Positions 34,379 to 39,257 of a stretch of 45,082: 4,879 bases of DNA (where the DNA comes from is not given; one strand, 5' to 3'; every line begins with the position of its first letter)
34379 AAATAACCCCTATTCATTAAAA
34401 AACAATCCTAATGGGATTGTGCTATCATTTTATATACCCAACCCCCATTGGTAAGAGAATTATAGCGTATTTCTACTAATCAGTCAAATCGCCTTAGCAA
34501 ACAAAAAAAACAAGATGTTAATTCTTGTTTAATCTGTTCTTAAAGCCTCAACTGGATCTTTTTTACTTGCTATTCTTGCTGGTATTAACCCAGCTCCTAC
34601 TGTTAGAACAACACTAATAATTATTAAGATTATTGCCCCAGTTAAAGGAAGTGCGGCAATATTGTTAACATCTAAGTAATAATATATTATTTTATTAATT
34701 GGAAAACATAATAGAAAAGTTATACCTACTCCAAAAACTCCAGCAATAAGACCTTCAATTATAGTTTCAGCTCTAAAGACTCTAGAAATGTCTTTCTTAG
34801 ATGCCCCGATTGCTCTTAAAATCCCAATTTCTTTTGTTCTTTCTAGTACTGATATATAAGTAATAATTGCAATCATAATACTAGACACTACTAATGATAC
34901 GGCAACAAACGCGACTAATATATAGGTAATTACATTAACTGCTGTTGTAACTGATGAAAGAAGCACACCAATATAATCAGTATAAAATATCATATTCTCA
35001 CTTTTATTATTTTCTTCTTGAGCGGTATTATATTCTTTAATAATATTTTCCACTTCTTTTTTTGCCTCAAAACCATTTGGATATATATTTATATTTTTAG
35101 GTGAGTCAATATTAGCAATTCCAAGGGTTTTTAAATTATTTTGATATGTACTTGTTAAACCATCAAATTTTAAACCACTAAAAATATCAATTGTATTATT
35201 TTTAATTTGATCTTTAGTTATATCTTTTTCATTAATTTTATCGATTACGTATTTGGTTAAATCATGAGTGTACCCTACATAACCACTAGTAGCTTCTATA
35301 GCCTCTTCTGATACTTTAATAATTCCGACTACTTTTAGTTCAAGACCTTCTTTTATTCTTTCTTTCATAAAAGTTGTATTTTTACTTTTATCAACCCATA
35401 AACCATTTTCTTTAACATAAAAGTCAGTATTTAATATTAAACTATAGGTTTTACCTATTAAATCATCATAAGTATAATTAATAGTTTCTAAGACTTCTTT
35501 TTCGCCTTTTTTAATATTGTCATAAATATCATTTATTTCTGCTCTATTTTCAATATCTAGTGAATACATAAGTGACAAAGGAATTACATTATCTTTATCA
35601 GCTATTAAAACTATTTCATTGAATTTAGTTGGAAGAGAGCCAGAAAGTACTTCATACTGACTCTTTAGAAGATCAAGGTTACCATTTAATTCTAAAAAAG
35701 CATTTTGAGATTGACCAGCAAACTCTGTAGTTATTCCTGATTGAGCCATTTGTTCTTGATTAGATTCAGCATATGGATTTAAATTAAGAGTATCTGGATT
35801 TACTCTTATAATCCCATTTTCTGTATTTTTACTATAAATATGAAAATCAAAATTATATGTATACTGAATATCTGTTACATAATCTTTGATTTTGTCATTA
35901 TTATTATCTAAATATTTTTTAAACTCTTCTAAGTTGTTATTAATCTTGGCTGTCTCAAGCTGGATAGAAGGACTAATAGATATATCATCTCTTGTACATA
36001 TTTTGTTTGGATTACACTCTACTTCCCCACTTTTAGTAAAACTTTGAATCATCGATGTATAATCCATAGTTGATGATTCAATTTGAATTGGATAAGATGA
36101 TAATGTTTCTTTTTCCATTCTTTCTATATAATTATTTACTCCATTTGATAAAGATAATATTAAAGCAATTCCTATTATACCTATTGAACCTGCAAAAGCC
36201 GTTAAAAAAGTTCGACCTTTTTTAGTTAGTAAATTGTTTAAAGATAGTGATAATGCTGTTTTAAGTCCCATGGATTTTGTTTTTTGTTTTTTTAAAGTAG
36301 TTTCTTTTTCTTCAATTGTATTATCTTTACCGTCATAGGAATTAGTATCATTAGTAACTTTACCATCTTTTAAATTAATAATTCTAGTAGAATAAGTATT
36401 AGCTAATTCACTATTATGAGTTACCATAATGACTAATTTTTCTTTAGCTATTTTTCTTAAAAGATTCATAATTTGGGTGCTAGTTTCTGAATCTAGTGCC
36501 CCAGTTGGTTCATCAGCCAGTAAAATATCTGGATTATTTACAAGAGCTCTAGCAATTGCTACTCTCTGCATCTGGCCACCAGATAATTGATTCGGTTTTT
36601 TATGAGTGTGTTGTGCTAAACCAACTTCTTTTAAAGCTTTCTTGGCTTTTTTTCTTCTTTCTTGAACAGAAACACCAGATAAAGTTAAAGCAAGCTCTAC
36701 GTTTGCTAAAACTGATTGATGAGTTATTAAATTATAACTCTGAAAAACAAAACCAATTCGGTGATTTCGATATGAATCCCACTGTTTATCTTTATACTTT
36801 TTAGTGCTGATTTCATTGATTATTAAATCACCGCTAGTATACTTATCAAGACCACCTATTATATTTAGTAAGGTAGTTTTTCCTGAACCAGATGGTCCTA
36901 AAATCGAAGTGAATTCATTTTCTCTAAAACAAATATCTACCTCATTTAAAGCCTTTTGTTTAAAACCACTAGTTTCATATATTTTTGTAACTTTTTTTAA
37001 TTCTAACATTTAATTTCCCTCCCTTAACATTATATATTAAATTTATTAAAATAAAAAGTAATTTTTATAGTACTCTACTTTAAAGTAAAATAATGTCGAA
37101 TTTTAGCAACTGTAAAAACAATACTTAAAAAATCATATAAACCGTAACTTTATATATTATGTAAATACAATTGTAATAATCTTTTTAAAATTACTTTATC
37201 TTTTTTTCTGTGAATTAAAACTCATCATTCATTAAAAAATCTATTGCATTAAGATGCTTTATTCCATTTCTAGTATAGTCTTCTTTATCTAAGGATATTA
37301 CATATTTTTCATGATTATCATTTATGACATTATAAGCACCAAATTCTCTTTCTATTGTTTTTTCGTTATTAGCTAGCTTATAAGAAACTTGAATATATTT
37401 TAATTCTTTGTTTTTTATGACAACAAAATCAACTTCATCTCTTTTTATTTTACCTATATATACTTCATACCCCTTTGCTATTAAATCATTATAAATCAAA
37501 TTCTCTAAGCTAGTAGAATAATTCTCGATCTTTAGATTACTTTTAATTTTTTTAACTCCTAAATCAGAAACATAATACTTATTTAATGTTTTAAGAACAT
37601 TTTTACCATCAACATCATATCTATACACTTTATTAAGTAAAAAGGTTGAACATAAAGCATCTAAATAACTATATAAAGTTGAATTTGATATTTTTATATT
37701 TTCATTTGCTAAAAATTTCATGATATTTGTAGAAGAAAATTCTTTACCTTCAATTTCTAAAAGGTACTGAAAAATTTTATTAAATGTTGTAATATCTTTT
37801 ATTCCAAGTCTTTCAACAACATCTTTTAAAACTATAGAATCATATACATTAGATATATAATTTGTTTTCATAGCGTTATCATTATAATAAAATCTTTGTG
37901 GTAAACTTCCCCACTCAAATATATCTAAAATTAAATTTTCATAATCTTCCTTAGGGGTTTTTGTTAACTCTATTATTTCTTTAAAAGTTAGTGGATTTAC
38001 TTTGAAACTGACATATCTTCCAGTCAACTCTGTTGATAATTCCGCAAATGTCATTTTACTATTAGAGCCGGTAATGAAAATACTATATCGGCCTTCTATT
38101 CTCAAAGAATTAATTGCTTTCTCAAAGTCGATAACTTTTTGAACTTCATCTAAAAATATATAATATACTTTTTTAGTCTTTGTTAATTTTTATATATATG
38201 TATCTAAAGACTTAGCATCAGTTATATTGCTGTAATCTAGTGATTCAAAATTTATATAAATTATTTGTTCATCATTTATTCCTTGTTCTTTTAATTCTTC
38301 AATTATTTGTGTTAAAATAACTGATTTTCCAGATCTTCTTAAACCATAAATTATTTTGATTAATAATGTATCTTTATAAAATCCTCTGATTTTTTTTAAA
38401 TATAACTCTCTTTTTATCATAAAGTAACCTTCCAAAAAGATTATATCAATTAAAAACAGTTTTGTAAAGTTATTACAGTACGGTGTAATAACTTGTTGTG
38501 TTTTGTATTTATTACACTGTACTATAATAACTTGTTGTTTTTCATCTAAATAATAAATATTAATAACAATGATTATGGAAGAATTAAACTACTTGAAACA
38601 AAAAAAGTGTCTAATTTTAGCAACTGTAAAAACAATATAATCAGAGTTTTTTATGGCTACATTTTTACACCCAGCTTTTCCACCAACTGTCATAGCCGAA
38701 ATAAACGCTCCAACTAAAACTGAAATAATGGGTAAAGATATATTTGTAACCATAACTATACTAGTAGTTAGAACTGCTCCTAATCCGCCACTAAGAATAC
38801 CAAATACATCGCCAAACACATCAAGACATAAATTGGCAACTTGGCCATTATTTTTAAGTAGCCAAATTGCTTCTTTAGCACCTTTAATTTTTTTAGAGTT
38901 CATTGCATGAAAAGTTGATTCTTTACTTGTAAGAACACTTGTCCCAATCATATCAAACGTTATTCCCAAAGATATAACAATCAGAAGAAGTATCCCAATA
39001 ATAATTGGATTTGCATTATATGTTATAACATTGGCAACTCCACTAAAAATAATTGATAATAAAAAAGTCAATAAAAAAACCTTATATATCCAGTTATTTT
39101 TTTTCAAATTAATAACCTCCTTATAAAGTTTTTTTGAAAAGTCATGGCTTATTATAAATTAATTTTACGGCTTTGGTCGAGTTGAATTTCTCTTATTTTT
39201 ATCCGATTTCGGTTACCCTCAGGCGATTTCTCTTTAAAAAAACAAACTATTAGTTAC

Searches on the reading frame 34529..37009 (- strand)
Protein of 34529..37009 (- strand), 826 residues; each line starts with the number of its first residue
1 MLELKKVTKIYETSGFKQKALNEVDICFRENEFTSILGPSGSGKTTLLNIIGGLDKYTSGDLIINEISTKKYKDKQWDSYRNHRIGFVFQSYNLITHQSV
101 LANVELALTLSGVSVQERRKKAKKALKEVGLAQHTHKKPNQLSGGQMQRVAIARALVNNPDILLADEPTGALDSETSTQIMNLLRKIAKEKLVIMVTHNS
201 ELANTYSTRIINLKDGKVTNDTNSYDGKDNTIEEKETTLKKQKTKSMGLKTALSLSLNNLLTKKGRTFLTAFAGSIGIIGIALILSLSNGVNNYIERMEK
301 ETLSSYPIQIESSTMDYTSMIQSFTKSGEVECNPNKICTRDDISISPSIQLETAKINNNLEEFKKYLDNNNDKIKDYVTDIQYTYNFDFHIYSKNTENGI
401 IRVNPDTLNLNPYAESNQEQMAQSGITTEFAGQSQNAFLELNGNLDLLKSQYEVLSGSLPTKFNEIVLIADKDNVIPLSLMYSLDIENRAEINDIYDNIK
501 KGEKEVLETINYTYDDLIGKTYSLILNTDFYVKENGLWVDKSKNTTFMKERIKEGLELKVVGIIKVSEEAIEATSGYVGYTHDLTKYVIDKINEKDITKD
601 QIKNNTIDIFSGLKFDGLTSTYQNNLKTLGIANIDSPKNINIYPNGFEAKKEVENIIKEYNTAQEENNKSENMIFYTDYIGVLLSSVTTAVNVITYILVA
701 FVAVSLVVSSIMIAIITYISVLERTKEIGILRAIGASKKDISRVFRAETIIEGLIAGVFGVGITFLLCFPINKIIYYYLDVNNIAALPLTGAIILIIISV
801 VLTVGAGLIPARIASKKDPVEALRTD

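Call 56: search_protein_families(library=pfam, proteins=[window:34529-37009:-], max_evalue=0.01)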
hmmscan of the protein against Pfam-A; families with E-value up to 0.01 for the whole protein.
window:34529-37009:- (826 aa): 8 families
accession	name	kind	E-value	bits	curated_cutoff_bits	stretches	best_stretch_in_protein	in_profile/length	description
PF00005.33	ABC_tran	-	3.1e-33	115.7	25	1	21-169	1-136/137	ABC transporter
PF02687.27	FtsX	-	2.4e-17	63.5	25.5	1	700-819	2-120/120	FtsX-like permease C-terminal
PF02463.25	SMC_N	-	3.6e-08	33.5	40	1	13-206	7-205/220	RecF/RecN/SMC N terminal domain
PF13304.12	AAA_21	-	3.4e-05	24.5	27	0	33-65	1-36/304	AAA domain, putative AbiEii toxin, Type IV TA system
PF13555.12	AAA_29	-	0.0029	17.7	27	1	24-48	15-39/61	P-loop containing region of AAA domain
PF03193.22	RsgA_GTPase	-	0.0031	17.8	30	0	9-55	85-130/174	RsgA GTPase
PF14337.13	Abi_alpha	-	0.0056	17.1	29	1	600-672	109-181/196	Abortive infection alpha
PF00813.25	FliP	-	0.0099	16.3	26.9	0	651-715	99-159/191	FliP family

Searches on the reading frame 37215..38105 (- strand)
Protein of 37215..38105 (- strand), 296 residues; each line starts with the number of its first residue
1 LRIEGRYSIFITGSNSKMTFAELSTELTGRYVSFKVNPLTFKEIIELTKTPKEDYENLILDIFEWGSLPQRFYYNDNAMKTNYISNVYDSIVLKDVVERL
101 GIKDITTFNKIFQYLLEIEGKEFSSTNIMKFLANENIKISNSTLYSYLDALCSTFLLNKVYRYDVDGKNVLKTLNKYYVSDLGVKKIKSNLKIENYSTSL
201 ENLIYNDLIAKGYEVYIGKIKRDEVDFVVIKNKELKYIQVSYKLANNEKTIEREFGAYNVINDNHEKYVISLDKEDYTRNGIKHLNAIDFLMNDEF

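Call 56: search_protein_families(library=pfam, proteins=[window:37215-38105:-], max_evalue=0.01)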
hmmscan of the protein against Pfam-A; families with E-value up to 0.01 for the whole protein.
window:37215-38105:- (296 aa): 2 families
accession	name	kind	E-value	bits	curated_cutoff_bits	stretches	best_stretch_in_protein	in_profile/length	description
PF13635.12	DUF4143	-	4.3e-13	49.8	28.1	1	94-242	2-159/160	Domain of unknown function (DUF4143)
PF13173.12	AAA_14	-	2.6e-08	34.4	27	1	6-44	90-128/129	AAA domain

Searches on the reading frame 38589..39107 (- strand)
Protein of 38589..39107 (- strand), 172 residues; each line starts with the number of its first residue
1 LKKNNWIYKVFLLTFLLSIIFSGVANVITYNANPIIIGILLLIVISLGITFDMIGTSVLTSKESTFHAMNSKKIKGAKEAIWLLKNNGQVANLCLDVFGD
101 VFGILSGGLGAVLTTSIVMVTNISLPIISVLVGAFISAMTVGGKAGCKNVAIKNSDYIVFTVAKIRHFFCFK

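Call 56: search_protein_families(library=pfam, proteins=[window:38589-39107:-], max_evalue=0.01)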
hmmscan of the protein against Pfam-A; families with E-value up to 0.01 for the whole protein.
window:38589-39107:- (172 aa): 1 family
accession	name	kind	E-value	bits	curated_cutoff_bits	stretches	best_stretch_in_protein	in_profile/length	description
PF01595.25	CNNM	-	0.0004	20.5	28.4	1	40-170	2-128/181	Cyclin M transmembrane N-terminal domain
